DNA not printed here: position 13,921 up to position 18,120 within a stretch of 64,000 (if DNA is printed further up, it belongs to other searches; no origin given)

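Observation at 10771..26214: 5147-aa polyvalent multi-effector protein encoded next to the portal gene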

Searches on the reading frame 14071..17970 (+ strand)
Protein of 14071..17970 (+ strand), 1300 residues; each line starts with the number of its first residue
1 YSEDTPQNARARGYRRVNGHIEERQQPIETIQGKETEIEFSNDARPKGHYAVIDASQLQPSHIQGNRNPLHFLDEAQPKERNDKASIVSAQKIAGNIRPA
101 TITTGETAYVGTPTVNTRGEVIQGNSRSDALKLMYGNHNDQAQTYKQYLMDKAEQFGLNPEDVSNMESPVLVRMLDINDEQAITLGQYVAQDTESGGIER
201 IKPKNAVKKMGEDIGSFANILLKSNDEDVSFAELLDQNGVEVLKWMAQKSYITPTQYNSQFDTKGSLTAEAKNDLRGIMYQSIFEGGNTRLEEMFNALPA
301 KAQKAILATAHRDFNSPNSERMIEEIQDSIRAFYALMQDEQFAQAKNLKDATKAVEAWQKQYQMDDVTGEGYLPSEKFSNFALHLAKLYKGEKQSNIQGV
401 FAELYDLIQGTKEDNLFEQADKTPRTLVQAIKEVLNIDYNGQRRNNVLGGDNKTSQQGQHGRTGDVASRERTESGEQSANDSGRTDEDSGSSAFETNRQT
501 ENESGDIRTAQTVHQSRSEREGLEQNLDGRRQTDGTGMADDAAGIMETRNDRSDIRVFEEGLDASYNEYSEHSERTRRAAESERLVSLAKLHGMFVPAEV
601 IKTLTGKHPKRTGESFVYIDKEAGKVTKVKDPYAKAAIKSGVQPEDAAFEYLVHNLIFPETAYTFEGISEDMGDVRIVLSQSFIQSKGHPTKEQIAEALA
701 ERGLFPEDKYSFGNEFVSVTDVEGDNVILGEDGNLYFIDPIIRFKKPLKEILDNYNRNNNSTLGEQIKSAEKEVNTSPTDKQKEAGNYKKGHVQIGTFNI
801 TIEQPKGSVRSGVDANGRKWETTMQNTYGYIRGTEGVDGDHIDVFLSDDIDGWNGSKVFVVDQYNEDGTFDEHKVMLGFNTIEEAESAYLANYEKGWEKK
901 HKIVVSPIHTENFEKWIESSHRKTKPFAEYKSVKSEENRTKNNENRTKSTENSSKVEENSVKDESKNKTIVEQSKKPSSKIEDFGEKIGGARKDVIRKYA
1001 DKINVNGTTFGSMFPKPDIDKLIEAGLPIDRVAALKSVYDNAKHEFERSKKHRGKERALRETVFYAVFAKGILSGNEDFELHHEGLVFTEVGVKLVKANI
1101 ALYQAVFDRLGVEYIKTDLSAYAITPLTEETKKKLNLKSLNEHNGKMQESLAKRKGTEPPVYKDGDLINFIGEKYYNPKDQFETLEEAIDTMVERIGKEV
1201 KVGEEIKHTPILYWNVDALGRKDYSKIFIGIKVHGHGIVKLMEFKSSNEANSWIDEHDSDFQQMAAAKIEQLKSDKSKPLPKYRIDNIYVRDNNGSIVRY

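Call 4: search_protein_families(library=pfam, proteins=[window:14071-17970:+], max_evalue=0.1)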
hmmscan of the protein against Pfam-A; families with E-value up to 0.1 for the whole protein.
window:14071-17970:+ (1300 aa): 5 families
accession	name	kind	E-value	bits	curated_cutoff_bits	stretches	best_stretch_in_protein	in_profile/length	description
PF18823.6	InPase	-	1e-53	181.3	26.8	1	781-918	2-135/135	Inorganic Pyrophosphatase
PF18762.7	Kinase-PolyVal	-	3.7e-26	92.5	27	1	580-745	3-159/160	Serine/Threonine/Tyrosine Kinase found in polyvalent proteins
PF18763.7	ddrB-ParB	-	1.6e-24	86.8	27.6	1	44-175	4-120/121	ddrB-like ParB superfamily domain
PF22877.3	RRM_Thc1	-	0.069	13.6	23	0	871-909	34-70/75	Thc1, RRM domain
PF24548.1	EF_EFCAB10_C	-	0.097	12.8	32.5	0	173-188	8-23/60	EFCAB10, C-terminal EF-hand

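Call 5: search_protein_families(library=phrogs, proteins=[window:14071-17970:+], max_evalue=0.01)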
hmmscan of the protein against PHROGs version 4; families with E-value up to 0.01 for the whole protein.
window:14071-17970:+ (1300 aa): 13 families
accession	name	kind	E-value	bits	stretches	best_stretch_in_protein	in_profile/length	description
phrog_14770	-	unknown function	1.8e-90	304.7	2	272-883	2-294/3427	-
phrog_5143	-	unknown function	2.6e-59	201.5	2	770-918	704-855/2204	-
phrog_10089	-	moron, auxiliary metabolic gene and host takeover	2.1e-47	161.8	1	753-958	873-1065/4647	DarB-like antirestriction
phrog_37402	-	unknown function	3.4e-45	154.7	1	769-958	1090-1281/2639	-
phrog_20705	-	head and packaging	3.3e-39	135.7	1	765-960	5-195/690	virion structural protein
phrog_4272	-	unknown function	2e-36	126.7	1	767-988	110-321/764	-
phrog_938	-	lysis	2.6e-36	125.3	1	776-938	1495-1656/2185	endolysin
phrog_30335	-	unknown function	5.7e-34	117.5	1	775-936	755-910/2900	-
phrog_4660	-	head and packaging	2.1e-33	116.7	1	787-928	631-763/765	minor head protein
phrog_29900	-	unknown function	1e-25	90.7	1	775-901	762-888/1028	-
phrog_33607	-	unknown function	4.8e-19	69.7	1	798-913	116-224/287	-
phrog_2299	-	unknown function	4.2e-17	62.4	1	47-174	41-166/995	-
phrog_14693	-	unknown function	4.3e-08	33.7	1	139-174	9-44/326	-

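Call 37: search_protein_families(library=ncbifam, proteins=[window:14071-17970:+], max_evalue=0.1)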
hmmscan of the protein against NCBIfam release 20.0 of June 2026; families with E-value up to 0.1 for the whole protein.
window:14071-17970:+ (1300 aa): 0 families
